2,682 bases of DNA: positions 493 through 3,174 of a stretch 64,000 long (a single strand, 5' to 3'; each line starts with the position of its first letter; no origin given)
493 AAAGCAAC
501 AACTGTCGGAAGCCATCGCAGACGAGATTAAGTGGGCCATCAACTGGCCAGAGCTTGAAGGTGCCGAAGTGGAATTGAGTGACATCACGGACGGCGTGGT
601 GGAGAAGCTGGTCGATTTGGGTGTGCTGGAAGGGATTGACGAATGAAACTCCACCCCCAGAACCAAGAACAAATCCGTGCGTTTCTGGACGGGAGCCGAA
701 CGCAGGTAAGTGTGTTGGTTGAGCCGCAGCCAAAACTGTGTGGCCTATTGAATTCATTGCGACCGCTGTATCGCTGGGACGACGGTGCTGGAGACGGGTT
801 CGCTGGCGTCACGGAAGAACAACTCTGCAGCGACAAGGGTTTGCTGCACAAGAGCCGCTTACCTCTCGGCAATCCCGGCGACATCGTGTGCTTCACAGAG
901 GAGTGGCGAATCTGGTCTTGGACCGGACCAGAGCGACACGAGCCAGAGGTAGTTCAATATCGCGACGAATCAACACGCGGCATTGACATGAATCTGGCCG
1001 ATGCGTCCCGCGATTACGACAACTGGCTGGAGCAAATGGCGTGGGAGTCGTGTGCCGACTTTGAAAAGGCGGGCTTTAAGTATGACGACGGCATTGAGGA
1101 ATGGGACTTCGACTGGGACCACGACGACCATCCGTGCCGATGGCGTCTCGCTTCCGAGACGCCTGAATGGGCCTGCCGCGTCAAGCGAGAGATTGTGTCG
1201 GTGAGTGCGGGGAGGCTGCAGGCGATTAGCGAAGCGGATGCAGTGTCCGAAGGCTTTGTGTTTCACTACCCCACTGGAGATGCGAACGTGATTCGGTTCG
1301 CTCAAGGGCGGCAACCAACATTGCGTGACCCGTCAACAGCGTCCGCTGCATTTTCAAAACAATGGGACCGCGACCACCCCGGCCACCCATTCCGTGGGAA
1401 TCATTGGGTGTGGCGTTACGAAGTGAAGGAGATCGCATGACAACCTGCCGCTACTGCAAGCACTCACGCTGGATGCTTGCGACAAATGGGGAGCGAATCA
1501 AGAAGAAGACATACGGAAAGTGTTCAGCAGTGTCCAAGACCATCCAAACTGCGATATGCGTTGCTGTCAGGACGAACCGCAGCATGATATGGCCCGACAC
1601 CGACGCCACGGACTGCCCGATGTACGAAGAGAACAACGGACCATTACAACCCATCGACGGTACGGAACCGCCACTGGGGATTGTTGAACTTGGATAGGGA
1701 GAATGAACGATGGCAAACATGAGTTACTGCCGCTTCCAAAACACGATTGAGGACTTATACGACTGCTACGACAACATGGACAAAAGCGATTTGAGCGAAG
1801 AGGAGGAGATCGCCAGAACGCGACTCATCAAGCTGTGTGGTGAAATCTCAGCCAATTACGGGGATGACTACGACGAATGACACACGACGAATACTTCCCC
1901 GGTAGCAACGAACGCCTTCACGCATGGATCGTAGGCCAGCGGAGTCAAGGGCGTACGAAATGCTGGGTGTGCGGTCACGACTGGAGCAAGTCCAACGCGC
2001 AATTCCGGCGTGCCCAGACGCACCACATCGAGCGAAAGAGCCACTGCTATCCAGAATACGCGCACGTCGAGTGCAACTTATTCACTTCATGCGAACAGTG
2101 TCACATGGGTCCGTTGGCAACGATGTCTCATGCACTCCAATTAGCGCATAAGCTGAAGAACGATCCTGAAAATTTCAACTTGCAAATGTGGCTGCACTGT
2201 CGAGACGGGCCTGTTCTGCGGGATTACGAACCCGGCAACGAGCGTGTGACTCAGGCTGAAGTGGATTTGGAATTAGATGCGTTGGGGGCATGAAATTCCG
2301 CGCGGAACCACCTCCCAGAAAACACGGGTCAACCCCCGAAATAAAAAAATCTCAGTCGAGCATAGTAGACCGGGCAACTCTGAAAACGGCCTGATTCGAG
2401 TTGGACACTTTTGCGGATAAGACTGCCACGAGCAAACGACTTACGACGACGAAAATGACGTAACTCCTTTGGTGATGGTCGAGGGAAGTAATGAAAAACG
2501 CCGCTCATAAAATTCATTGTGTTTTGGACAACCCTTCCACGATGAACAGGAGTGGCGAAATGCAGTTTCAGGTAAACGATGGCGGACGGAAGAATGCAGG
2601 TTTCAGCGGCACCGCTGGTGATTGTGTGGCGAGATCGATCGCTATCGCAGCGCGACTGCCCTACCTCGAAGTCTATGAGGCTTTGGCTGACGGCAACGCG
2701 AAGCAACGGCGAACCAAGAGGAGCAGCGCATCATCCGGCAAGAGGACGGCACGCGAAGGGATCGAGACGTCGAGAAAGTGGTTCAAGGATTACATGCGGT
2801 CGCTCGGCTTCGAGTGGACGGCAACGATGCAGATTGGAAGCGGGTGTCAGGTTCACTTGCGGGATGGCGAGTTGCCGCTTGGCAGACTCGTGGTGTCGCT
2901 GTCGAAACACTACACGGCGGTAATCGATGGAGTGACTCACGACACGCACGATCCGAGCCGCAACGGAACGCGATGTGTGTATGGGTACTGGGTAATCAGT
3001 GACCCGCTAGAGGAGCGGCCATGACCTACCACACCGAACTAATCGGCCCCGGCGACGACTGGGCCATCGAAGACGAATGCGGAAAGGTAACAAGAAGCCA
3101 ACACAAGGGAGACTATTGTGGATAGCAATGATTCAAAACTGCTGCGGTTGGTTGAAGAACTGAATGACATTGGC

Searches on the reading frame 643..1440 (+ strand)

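Call 35: search_protein_families(library=pfam, max_evalue=0.001, proteins=[window:643-1440:+])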
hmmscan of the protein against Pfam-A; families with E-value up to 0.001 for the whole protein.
window:643-1440:+ (265 aa): 0 families

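Call 86: search_protein_families(library=phrogs, max_evalue=0.001, proteins=[window:643-1440:+])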
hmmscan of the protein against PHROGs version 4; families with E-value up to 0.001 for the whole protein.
window:643-1440:+ (265 aa): 2 families
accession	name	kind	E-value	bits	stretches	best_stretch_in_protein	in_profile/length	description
phrog_874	-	unknown function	8.7e-23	82.1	1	7-264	73-257/277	-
phrog_18361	-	unknown function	2.6e-08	35.5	1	174-262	2-84/92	-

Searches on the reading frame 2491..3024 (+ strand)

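Call 35: search_protein_families(library=pfam, max_evalue=0.001, proteins=[window:2491-3024:+])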
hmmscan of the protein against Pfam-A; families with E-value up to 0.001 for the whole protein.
window:2491-3024:+ (177 aa): 0 families

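Call 86: search_protein_families(library=phrogs, max_evalue=0.001, proteins=[window:2491-3024:+])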
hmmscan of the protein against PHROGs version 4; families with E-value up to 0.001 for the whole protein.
window:2491-3024:+ (177 aa): 1 family
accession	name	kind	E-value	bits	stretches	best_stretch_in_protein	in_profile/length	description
phrog_3754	-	unknown function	7.7e-12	46.7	1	39-169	18-143/145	-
